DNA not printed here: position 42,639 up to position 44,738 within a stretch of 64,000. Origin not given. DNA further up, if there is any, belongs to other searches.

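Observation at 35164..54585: ~20-kb amino-sugar/lactyl-ether catabolic island with two EtfAB pairs and three FAD-linked GlcD-like dehydrogenases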

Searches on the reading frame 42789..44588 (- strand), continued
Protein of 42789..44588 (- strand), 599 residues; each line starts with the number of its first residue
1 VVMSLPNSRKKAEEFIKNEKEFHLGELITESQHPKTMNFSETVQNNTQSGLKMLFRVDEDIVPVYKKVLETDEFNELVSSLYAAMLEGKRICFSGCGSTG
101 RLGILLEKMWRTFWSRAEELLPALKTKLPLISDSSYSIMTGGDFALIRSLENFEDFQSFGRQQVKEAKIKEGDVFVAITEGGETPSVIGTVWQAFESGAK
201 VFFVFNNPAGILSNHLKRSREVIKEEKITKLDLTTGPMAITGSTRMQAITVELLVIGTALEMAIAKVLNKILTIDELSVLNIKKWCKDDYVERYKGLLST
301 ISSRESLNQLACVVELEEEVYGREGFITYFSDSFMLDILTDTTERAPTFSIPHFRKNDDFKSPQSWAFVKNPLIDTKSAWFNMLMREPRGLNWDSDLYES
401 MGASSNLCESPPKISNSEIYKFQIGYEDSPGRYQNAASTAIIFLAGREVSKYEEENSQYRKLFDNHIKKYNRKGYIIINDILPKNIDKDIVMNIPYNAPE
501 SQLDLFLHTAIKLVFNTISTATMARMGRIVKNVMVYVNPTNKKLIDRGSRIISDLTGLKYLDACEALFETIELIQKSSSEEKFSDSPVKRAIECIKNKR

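Call 22: find_related_loci(query=A1, collection=genome_contigs, flank=10000)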
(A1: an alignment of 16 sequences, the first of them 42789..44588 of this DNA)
Query A1 (599 aa) in genome_contigs; peptide patterns used: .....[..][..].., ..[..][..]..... (x = any residue, [..] = any of these).
600 stretches matched a pattern (row limit reached: there are more); 586 encode a relative of the query (tblastn E <= 1e-3); the best 80 are kept; 80 distinct loci.
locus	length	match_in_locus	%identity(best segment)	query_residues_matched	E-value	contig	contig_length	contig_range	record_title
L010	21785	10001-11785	47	4-598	0e+0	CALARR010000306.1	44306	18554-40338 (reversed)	MAG TPA_asm: uncultured Planctomycetales bacterium isolate SRR3330210_bin.80_CONCOCT_v1.1_MAG genome assembly, contig: E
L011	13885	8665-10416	49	5-595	0e+0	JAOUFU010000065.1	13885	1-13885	MAG: Phycisphaerae bacterium isolate 4_1_July_SF_Bin52 4_1_July_SF_Bin52_scaffold_1977_c1, whole genome shotgun sequence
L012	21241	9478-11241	49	5-593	0e+0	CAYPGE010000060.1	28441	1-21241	MAG TPA_asm: uncultured Pirellulaceae bacterium isolate binchicken_co111_480 genome assembly, contig: NODE_3243_length_2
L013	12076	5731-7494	47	2-598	0e+0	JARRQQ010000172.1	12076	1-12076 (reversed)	MAG: Sedimentisphaerales bacterium isolate Spart_206_MAG scaffold_6762, whole genome shotgun sequence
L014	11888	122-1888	46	9-598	0e+0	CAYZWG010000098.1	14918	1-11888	MAG TPA_asm: uncultured Planctomycetaceae bacterium isolate SRP216583_co1_137 genome assembly, contig: NODE_3544_length_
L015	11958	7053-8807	47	8-593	0e+0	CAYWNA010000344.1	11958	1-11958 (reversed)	MAG TPA_asm: uncultured Pirellulaceae bacterium isolate binchicken_co65_467 genome assembly, contig: NODE_21137_length_1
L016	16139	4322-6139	46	2-598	0e+0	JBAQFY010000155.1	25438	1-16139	MAG: Sedimentisphaerales bacterium isolate MFD06995_ilm_asm_bin24 k127_211829, whole genome shotgun sequence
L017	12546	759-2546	47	10-599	0e+0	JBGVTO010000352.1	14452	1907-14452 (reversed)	MAG: Phycisphaerae bacterium isolate S_218_B3 k127_221074, whole genome shotgun sequence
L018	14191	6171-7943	48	2-599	0e+0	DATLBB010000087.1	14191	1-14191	MAG TPA_asm: Sedimentisphaerales bacterium isolate SMAG_U14287 k141_1318611, whole genome shotgun sequence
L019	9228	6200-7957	47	2-599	1e-180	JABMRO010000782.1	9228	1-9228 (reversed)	MAG: Planctomycetota bacterium isolate bin.397 k141_6907408, whole genome shotgun sequence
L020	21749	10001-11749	47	10-599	2e-180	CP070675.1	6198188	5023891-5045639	MAG: Phycisphaerales bacterium isolate bin71 chromosome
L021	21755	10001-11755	48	2-595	3e-180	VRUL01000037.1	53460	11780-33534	MAG: Planctomycetota bacterium isolate MohnsGC08_bin191 NODE_37_length_53460_cov_44.377911, whole genome shotgun sequenc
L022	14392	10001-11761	46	4-598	7e-180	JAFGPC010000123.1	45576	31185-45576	MAG: Sedimentisphaerales bacterium isolate Zod_Metabat.67 k87_7512493, whole genome shotgun sequence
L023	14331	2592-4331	47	7-593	9e-179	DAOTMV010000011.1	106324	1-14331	MAG TPA_asm: Anaerohalosphaeraceae bacterium isolate AMR_MDS_2912 NODE_177_length_106324_cov_15.191608, whole genome sho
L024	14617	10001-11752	46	9-593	4e-178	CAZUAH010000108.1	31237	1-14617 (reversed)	MAG TPA_asm: uncultured Pirellulaceae bacterium isolate SRP077602_co5_269 genome assembly, contig: NODE_7139_length_3123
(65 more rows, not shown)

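Call 44: search_protein_families(library=ncbifam, proteins=[L001:7371-8480:+], max_evalue=1e-8)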
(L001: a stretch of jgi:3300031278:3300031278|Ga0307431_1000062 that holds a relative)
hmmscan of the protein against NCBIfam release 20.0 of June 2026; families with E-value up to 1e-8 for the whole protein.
L001:7371-8480:+ (369 aa): 3 families
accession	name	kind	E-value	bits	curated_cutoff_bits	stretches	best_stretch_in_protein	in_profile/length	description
TIGR00518.1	alaDH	equivalog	8e-120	400.2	391.85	1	1-361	1-360/370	alanine dehydrogenase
NF006942.0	PRK09424.1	equivalog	3.8e-40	138.1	383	2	1-194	1-192/510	Re/Si-specific NAD(P)(+) transhydrogenase subunit alpha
TIGR00561.1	pntA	equivalog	6e-33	114.3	444.4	2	2-193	1-190/511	Re/Si-specific NAD(P)(+) transhydrogenase subunit alpha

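Call 54: predict_structure(alignment_id=A1)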
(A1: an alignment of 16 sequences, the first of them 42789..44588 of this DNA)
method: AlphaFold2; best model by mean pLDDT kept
length: 599 residues; sequences in the alignment: 16
mean_pLDDT: 72.8   pTM: 0.81
mean pLDDT of the five models: 72.8, 72.7, 72.3, 71.5, 71.1
residues with pLDDT >= 90: 140; 70-90: 242; 50-70: 111; < 50: 106
segments of 3 or more residues with pLDDT < 50: 1-4, 20-22, 25-30, 143-155, 215-219, 237-247, 342-372, 388-391, 412-428, 537-540, 578-584
pLDDT, mean of each block of 10 residues (from residue 1): 60 73 48 70 91 86 92 98 95 81 84 92 90 83 40 51 82 89 68 93 75 49 77 62 51 94 95 91 90 93 92 88 75 72 38 33 32 53 58 61 60 40 40 73 85 81 75 86 73 81 90 83 72 51 66 80 87 64 58 78
secondary structure, 60 per line:
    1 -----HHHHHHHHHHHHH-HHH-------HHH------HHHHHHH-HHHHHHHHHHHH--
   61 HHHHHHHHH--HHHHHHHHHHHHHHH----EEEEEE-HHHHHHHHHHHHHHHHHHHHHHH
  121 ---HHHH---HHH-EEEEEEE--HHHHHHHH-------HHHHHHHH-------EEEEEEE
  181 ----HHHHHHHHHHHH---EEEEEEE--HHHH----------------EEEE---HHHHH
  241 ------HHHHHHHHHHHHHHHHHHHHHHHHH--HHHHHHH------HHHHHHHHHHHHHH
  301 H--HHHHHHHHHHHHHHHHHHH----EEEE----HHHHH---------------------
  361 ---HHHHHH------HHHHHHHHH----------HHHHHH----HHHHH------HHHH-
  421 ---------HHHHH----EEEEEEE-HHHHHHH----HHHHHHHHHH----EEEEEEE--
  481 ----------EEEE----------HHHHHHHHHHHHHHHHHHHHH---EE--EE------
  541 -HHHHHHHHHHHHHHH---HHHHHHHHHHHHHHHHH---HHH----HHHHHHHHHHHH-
elements in order: H6-18 H39-45 H47-58 H61-69 H72-86 E91-96 H98-120 H124-127 E135-141 H144-151 H159-166 E174-180 H185-196 E200-206 H209-212 E229-232 H236-240 H247-271 H274-280 H287-301 H304-322 E327-330 H335-339 H364-369 H376-384 H395-400 H405-409 H416-419 H430-434 E439-445 H447-453 H458-467 E472-478 E491-494 H505-525 H542-556 H560-576 H587-598

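Call 59: fold_search(model_id=the predicted structure, library=pdb)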
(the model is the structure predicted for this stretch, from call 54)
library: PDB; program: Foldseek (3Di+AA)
matches with E <= 10: 415; with E <= 0.001: 87
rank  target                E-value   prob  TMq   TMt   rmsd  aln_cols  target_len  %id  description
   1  3w0l_D                1.3e-12  1.00  0.54  0.56   9.3       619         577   16  The crystal structure of Xenopus Glucokinase and Glucokinase Regulatory Protein complex (released 2013-07-17)
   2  3w0l_B                1.8e-12  1.00  0.55  0.55   9.7       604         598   18  The crystal structure of Xenopus Glucokinase and Glucokinase Regulatory Protein complex (released 2013-07-17)
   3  4bb9                  4.3e-11  1.00  0.55  0.55   9.2       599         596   16  Crystal structure of glucokinase regulatory protein complexed to fructose-1-phosphate (released 2013-05-15)
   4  4ly9_A                5.7e-11  1.00  0.52  0.53  10.8       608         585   14  Human GKRP complexed to AMG-1694 [(2R)-1,1,1-trifluoro-2-{4-[(2S)-2-{[(3S)-3-methylmorpholin-4-yl]methyl}-4-(thiophen- (released 2013-11-20)
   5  4bba                  6.7e-11  1.00  0.54  0.54   9.7       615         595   16  Crystal structure of glucokinase regulatory protein complexed to phosphate (released 2013-05-15)
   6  4ly9_B                7.5e-11  1.00  0.52  0.52  11.2       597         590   14  Human GKRP complexed to AMG-1694 [(2R)-1,1,1-trifluoro-2-{4-[(2S)-2-{[(3S)-3-methylmorpholin-4-yl]methyl}-4-(thiophen- (released 2013-11-20)
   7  4lc9_A                4.7e-10  1.00  0.56  0.58   9.8       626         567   14  Structural Basis for Regulation of Human Glucokinase by Glucokinase Regulatory Protein (released 2013-09-04)
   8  4s12_C                1.9e-07  1.00  0.31  0.61  14.0       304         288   23  1.55 Angstrom Crystal Structure of N-acetylmuramic acid 6-phosphate Etherase from Yersinia enterocolitica. (released 2015-01-21)
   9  4s12_A                4.7e-07  1.00  0.32  0.61  14.8       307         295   23  1.55 Angstrom Crystal Structure of N-acetylmuramic acid 6-phosphate Etherase from Yersinia enterocolitica. (released 2015-01-21)
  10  6r4f_B                1.4e-06  1.00  0.40  0.37   8.8       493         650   10  Crystal structure of human GFAT-1 in complex with Glucose-6-Phosphate (released 2020-01-15)
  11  3odp                  1.7e-06  1.00  0.37  0.52   9.6       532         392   12  Crystal structure of a putative tagatose-6-phosphate ketose/aldose isomerase (NT01CX_0292) from CLOSTRIDIUM NOVYI NT at  (released 2010-12-01)
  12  4s12_B                2.5e-06  1.00  0.31  0.60  17.2       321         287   21  1.55 Angstrom Crystal Structure of N-acetylmuramic acid 6-phosphate Etherase from Yersinia enterocolitica. (released 2015-01-21)
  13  2puv_D                3.7e-06  1.00  0.35  0.56  10.0       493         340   12  The crystal structure of isomerase domain of glucosamine-6-phosphate synthase from Candida albicans (released 2007-09-11)
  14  2puv_A                4.0e-06  1.00  0.33  0.53   9.8       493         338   13  The crystal structure of isomerase domain of glucosamine-6-phosphate synthase from Candida albicans (released 2007-09-11)
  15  2puv_C                4.3e-06  1.00  0.37  0.58  10.4       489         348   12  The crystal structure of isomerase domain of glucosamine-6-phosphate synthase from Candida albicans (released 2007-09-11)
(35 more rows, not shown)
